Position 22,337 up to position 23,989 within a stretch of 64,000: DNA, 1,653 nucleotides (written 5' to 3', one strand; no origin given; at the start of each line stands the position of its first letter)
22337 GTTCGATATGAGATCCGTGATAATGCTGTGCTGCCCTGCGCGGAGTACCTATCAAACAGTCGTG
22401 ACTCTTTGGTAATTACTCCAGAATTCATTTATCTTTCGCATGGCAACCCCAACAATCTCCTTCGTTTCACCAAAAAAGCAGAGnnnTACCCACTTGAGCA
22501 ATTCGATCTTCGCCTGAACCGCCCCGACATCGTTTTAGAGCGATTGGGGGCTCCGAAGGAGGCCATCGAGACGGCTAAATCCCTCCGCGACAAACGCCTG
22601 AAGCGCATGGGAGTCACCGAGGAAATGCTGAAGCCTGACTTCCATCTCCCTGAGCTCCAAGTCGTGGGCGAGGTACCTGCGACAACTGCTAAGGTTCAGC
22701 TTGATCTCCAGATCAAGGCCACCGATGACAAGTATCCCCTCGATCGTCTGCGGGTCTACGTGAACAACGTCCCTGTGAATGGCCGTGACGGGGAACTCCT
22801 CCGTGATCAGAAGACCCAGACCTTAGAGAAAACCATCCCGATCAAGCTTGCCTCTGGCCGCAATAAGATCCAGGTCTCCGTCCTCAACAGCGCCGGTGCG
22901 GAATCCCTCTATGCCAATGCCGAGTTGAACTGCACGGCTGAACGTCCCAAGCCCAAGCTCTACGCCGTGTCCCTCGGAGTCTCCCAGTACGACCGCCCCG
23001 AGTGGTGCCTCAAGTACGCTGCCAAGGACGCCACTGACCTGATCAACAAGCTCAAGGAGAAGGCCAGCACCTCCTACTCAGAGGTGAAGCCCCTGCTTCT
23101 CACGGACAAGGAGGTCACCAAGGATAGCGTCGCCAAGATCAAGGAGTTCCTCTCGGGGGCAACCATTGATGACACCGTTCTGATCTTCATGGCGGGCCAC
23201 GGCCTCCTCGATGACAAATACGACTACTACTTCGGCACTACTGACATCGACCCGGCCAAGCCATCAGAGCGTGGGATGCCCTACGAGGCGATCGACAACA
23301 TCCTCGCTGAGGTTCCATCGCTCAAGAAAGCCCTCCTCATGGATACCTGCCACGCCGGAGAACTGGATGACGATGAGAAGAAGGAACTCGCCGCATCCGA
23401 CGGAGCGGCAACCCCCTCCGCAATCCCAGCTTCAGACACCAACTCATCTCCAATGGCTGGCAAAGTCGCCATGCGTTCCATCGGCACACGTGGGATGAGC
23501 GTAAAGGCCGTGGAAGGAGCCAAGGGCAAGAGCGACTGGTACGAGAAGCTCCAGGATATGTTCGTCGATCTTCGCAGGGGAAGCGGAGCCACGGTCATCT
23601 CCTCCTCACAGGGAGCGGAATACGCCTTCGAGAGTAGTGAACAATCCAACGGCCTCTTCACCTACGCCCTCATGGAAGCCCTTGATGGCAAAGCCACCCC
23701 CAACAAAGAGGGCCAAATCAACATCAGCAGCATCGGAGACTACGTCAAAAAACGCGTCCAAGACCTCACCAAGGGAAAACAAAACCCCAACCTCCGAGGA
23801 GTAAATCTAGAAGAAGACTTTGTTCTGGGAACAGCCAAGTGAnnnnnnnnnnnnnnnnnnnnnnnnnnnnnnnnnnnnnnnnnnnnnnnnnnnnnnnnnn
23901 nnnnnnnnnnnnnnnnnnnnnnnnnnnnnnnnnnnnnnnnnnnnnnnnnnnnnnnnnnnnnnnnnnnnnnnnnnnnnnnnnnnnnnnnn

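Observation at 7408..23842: Three near-identical ~1.35-kb 3' effector modules fused to unrelated 5' halves (constant tail, swappable head)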

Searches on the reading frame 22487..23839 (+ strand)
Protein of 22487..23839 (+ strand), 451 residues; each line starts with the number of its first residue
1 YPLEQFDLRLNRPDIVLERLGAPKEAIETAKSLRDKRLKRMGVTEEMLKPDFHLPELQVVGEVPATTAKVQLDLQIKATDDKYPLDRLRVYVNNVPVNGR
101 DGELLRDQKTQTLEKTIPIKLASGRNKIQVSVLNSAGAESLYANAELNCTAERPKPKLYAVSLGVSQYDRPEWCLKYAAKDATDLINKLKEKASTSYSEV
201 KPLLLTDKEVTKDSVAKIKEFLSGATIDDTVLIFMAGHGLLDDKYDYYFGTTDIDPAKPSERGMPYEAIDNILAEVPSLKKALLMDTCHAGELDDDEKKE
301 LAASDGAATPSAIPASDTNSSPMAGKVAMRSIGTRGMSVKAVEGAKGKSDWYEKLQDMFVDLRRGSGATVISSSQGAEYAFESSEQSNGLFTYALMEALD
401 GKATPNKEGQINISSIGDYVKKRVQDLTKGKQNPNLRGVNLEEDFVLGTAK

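Call 13: find_homologous_proteins(query=window:22487-23839:+)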
Query window:22487-23839:+ (451 aa): 280 proteins with E <= 0.001 among 8000 candidates; the best 120 are listed.
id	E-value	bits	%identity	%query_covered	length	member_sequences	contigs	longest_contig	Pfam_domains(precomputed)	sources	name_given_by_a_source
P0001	3.0e-278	941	94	100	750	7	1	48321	PF00656.28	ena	-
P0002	2.1e-267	905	91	100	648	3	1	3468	PF00656.28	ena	-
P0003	5.5e-267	904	90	100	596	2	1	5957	PF00656.28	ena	-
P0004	4.2e-265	898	90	100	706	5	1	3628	PF00656.28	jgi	jgi:uncharacterized caspase-like protein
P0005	4.1e-263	891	88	100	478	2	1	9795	PF00656.28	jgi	jgi:uncharacterized caspase-like protein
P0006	2.1e-261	885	90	100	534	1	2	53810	PF00656.28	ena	-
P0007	6.0e-257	871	87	100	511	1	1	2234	PF00656.28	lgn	-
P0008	1.9e-254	862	89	98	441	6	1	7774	PF00656.28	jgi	jgi:uncharacterized caspase-like protein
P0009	2.9e-252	855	92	96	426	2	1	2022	PF00656.28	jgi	jgi:uncharacterized caspase-like protein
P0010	2.7e-248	842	91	91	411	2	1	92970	PF00656.28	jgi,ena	-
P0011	2.3e-243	826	91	91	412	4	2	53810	PF00656.28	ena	-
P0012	2.8e-243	826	82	100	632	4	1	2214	PF00656.28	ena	-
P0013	5.5e-213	726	92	79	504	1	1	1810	PF00656.28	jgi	jgi:uncharacterized caspase-like protein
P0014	2.5e-206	704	70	100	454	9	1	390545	PF00656.28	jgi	-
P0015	4.0e-205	700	70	100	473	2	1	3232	PF00656.28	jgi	-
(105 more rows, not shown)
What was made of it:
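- Closest known: Bacterial Peptidase C14 caspase homologs. Same: The whole 445-aa tail aligns at 40-45% identity with WD40-caspase proteins of Nannocystis, Bacteroidota and Calditrichota (call 13).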

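Call 14: find_encoding_contigs(protein=P0001, flank=10000, max_places=3)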
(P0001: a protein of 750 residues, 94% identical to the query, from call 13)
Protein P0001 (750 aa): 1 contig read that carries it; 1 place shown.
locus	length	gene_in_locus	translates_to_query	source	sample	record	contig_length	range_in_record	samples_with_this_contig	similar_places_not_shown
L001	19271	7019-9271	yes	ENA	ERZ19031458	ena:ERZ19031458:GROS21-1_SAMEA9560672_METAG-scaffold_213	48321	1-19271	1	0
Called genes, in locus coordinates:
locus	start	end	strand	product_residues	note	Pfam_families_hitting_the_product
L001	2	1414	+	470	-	?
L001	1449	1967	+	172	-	-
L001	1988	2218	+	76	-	-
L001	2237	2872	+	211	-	-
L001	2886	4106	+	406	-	-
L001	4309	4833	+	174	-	PF18735:HEPN_RiboL-PSP, PF18737:HEPN_MAE_28990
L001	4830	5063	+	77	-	-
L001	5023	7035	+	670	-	PF07007:LprI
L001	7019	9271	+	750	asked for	PF00656:Peptidase_C14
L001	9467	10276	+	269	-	PF08843:AbiEii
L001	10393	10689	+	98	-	-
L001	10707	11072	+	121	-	-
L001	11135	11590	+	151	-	-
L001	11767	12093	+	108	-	-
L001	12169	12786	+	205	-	PF19570:DUF6088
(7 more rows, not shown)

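Call 15: find_encoding_contigs(protein=P0006, flank=10000, max_places=3)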
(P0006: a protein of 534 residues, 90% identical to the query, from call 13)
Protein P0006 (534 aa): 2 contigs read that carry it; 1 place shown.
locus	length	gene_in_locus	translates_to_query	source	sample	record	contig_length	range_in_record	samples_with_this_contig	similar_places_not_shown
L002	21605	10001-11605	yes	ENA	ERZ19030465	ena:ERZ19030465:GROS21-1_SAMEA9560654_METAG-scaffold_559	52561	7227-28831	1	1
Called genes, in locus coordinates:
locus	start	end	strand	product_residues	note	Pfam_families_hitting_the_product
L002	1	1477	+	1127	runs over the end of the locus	PF13424:TPR_12 (faint), PF12770:CHAT, PF08238:Sel1 (weak)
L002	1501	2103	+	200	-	-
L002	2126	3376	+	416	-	-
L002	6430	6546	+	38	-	-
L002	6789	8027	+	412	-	PF00656:Peptidase_C14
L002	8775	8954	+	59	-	-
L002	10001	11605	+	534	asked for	PF00656:Peptidase_C14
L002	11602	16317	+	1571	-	PF00656:Peptidase_C14, PF03781:FGE-sulfatase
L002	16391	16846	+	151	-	-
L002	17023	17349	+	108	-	-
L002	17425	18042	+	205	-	PF19570:DUF6088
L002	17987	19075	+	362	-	PF08843:AbiEii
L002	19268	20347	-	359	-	PF13685:Fe-ADH_2 (weak), PF01761:DHQ_synthase, PF24621:DHQS_C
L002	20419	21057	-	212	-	PF03734:YkuD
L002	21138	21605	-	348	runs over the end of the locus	-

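Call 19: find_related_loci(query=window:22487-23839:+, collection=genome_contigs, flank=6000)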
Query window:22487-23839:+ (451 aa) in genome_contigs; peptide patterns used: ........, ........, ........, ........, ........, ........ (x = any residue, [..] = any of these).
62 stretches matched a pattern; 10 encode a relative of the query (tblastn E <= 1e-3); 9 distinct loci.
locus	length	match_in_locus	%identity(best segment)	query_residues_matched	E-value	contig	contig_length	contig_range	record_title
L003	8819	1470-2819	89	1-451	0e+0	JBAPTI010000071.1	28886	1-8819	MAG: Chthoniobacterales bacterium isolate MFD02790_ilm_asm_bin2 k127_6879, whole genome shotgun sequence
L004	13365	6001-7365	91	1-451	0e+0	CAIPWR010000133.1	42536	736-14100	MAG: uncultured Spartobacteria bacterium isolate AM-2014-D2_bin-103 genome assembly, contig: bin-103:133/169, whole geno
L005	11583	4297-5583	84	1-451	0e+0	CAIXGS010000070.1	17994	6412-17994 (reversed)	MAG: uncultured Spartobacteria bacterium isolate KT_bin-1681 genome assembly, contig: bin-1681:70/87, whole genome shotg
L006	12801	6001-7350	79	1-451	0e+0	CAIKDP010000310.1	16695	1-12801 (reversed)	MAG: Akkermansiaceae bacterium isolate LJ-7-9m_bin-1240 genome assembly, contig: bin-1240:310/469, whole genome shotgun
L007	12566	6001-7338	65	1-451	0e+0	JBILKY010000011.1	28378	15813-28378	MAG: Chthoniobacteraceae bacterium isolate ME2017-07-18_3300034272_group7_bin86 Rohwer_bin2552_scaffold_477_c1, whole ge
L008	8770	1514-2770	59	1-451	1e-180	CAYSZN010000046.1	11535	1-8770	MAG TPA_asm: uncultured Akkermansia sp. isolate SRP344714_co1_298 genome assembly, contig: NODE_10183_length_11535_cov_5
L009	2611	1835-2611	68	1-259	1e-126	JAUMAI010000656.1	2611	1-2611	MAG: Pirellula sp. isolate P_PIRE1 NODE_177003_length_2611_cov_0.659420, whole genome shotgun sequence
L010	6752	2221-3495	42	1-445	1e-97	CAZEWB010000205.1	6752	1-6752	MAG TPA_asm: uncultured Bacteroidales bacterium isolate binchicken_co220_80 genome assembly, contig: NODE_7601_length_67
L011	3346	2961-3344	91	159-286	7e-75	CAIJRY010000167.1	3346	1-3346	MAG: uncultured Spartobacteria bacterium isolate Ki1-2-7m_bin-211 genome assembly, contig: bin-211:167/260, whole genome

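Call 35: search_solved_structures(query=A3, max_evalue=0.01, show_alignments=1)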
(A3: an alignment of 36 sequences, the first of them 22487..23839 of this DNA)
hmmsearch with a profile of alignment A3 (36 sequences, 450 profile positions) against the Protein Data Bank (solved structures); distinct sequences matched with E-value up to 0.01: 1.
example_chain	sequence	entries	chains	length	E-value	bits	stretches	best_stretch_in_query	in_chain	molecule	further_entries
6w8s_A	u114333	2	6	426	0.00016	23.6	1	183-328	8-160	Metacaspase-4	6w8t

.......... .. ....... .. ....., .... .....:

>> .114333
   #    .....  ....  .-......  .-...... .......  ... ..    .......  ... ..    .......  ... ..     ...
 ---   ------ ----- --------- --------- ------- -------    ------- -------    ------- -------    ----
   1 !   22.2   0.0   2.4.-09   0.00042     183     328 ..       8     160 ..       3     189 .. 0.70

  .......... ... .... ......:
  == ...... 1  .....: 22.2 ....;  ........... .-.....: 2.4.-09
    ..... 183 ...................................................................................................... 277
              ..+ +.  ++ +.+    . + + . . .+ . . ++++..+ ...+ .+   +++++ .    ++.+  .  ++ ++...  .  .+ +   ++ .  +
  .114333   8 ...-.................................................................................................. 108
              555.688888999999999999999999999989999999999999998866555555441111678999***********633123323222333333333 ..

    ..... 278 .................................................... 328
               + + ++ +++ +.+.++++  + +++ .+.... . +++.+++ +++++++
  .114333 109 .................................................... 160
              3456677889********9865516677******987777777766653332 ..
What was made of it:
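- On Peptidase C14 (clan CD caspase / metacaspase / orthocaspase): A profile search of PDB sequences hits AtMC4 at E = 1.6e-4 (call 35).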

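Call 43: predict_structure(alignment_id=A3)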
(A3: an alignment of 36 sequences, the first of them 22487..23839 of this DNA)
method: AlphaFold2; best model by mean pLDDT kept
length: 451 residues; sequences in the alignment: 36
mean_pLDDT: 76.7   pTM: 0.73
mean pLDDT of the five models: 76.7, 76.2, 75.1, 74.9, 74.3
residues with pLDDT >= 90: 134; 70-90: 207; 50-70: 44; < 50: 66
segments of 3 or more residues with pLDDT < 50: 1-4, 306-364
pLDDT, mean of each block of 10 residues (from residue 1): 53 77 74 70 75 86 91 94 92 78 86 93 88 88 89 90 94 89 94 84 96 93 91 92 81 87 88 85 83 55 47 33 32 31 33 42 59 67 81 91 86 89 86 70 71 58
secondary structure, 60 per line:
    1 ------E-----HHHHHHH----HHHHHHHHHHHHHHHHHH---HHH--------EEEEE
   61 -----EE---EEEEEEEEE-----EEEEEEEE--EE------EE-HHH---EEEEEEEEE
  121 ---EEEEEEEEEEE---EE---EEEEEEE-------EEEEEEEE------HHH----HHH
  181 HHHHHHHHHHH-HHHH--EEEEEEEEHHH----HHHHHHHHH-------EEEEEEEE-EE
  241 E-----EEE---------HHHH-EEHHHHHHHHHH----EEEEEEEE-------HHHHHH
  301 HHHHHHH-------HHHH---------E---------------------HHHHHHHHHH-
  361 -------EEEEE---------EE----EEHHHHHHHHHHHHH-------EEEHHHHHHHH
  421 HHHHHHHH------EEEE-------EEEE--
elements in order: H13-19 H24-41 E56-60 E71-79 E85-92 E112-120 E124-134 E143-149 E157-164 H178-191 H193-196 E199-206 H214-222 E230-237 E239-241 E247-249 H259-262 H266-275 E280-287 H295-307 H315-318 H350-359 E368-372 H390-402 E410-412 H413-428 E435-438 E446-449
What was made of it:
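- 22487..23842 (+): Tail module copy 3 (intact). The AF2 model was built on this copy (call 43).
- On Peptidase C14 (clan CD caspase / metacaspase / orthocaspase): AF2 model with pLDDT 76.7 (call 43).
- The AF2 tail model (pLDDT 76.7) shows helices, a beta-sandwich and a caspase fold (call 43).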

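Call 47: fold_search(model_id=the predicted structure, library=pdb)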
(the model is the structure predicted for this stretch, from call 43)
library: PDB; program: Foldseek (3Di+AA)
matches with E <= 10: 1597; with E <= 0.001: 52
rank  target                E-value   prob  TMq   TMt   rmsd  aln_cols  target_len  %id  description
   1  3v4o_A                2.1e-10  1.00  0.38  0.69   9.0       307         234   18  Human MALT1 (caspase domain) in complex with an irreversible peptidic inhibitor (released 2012-03-14)
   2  8v4x_D                2.5e-09  1.00  0.40  0.48   8.5       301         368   18  Structure of MALT1 in complex with an allosteric inhibitor (released 2024-05-01)
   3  3uo8_B                2.7e-09  1.00  0.39  0.47   7.8       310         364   17  Crystal structure of the MALT1 paracaspase (P1 form) (released 2011-12-21)
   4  4i1p_C                4.3e-09  1.00  0.40  0.47   7.7       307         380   17  Human MALT1 (caspase-IG3) in complex with activity based-probe (released 2014-07-09)
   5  7pav_B                4.8e-09  1.00  0.39  0.47   8.5       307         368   18  MALT1 in complex with compound 1 (released 2021-11-17)
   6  4i1p_A                5.1e-09  1.00  0.38  0.45   7.3       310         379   17  Human MALT1 (caspase-IG3) in complex with activity based-probe (released 2014-07-09)
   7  8v4x_B                5.7e-09  1.00  0.40  0.49   7.7       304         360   18  Structure of MALT1 in complex with an allosteric inhibitor (released 2024-05-01)
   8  8v4x_C                7.2e-09  1.00  0.37  0.46   8.6       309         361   17  Structure of MALT1 in complex with an allosteric inhibitor (released 2024-05-01)
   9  7paw_B                1.1e-08  1.00  0.40  0.49   7.9       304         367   18  MALT1 in complex with compound 1 (released 2021-11-17)
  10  3uo8_C                1.2e-08  1.00  0.39  0.47   8.5       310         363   17  Crystal structure of the MALT1 paracaspase (P1 form) (released 2011-12-21)
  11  8v4x_F                1.3e-08  1.00  0.40  0.49   8.3       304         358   18  Structure of MALT1 in complex with an allosteric inhibitor (released 2024-05-01)
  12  7paw_A                1.4e-08  1.00  0.39  0.50   7.4       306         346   16  MALT1 in complex with compound 1 (released 2021-11-17)
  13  7pav_A                1.6e-08  1.00  0.39  0.49   7.2       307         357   18  MALT1 in complex with compound 1 (released 2021-11-17)
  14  8v4x_A                2.7e-08  1.00  0.40  0.48   7.1       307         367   17  Structure of MALT1 in complex with an allosteric inhibitor (released 2024-05-01)
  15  3v4l_A                4.3e-08  1.00  0.39  0.45   9.0       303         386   19  Mouse MALT1(caspase-IG3 domains) in complex with a irreversible peptidic inhibitor (released 2012-03-14)
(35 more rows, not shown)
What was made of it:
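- On Peptidase C14 (clan CD caspase / metacaspase / orthocaspase): Foldseek gives probability 1.0 to MALT1, GSU0716, metacaspases and caspases 3, 7 and 9 (call 47).
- Its best Foldseek matches are MALT1 paracaspase, GSU0716 and metacaspases (call 47).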

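Call 50: find_related_loci(query=window:22487-23839:+, collection=metagenome_contigs, flank=4000)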
Query window:22487-23839:+ (451 aa) in metagenome_contigs; peptide patterns used: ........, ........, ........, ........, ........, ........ (x = any residue, [..] = any of these).
110 stretches matched a pattern; 33 encode a relative of the query (tblastn E <= 1e-3); 32 distinct loci.
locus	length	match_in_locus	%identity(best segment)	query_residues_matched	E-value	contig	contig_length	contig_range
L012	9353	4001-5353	91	1-451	0e+0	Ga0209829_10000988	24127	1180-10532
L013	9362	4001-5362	91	1-451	0e+0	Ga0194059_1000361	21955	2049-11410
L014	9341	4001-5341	91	1-447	0e+0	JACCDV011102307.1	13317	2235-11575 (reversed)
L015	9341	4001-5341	91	1-447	0e+0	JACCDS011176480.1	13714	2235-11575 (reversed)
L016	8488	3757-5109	91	1-451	0e+0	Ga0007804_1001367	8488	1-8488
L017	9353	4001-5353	91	1-451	0e+0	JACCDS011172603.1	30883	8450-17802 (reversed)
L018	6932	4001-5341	92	1-447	0e+0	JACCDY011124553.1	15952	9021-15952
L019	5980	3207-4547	91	1-447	0e+0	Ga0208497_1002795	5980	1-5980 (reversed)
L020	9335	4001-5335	88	1-451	0e+0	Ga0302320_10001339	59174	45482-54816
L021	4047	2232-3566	88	1-451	0e+0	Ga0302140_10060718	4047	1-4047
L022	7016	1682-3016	85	1-451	0e+0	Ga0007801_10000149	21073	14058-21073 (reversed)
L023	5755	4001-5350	85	1-451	0e+0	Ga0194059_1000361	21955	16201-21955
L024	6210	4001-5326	83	1-447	0e+0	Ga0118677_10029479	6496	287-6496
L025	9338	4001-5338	70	1-451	0e+0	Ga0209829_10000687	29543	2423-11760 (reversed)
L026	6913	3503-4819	66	1-447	0e+0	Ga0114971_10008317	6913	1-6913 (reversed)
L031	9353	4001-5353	85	1-451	0e+0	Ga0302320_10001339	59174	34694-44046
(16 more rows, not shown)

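Call 70: find_related_loci(query=A3, collection=viral_contigs, flank=3000)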
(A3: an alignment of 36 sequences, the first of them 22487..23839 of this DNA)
Query A3 (451 aa) in viral_contigs; peptide patterns used: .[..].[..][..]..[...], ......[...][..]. (x = any residue, [..] = any of these).
40 stretches matched a pattern, but none encodes a relative of the query by tblastn (E <= 1e-3).
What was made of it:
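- Tried and rejected: No relatives in viral contigs (call 70).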
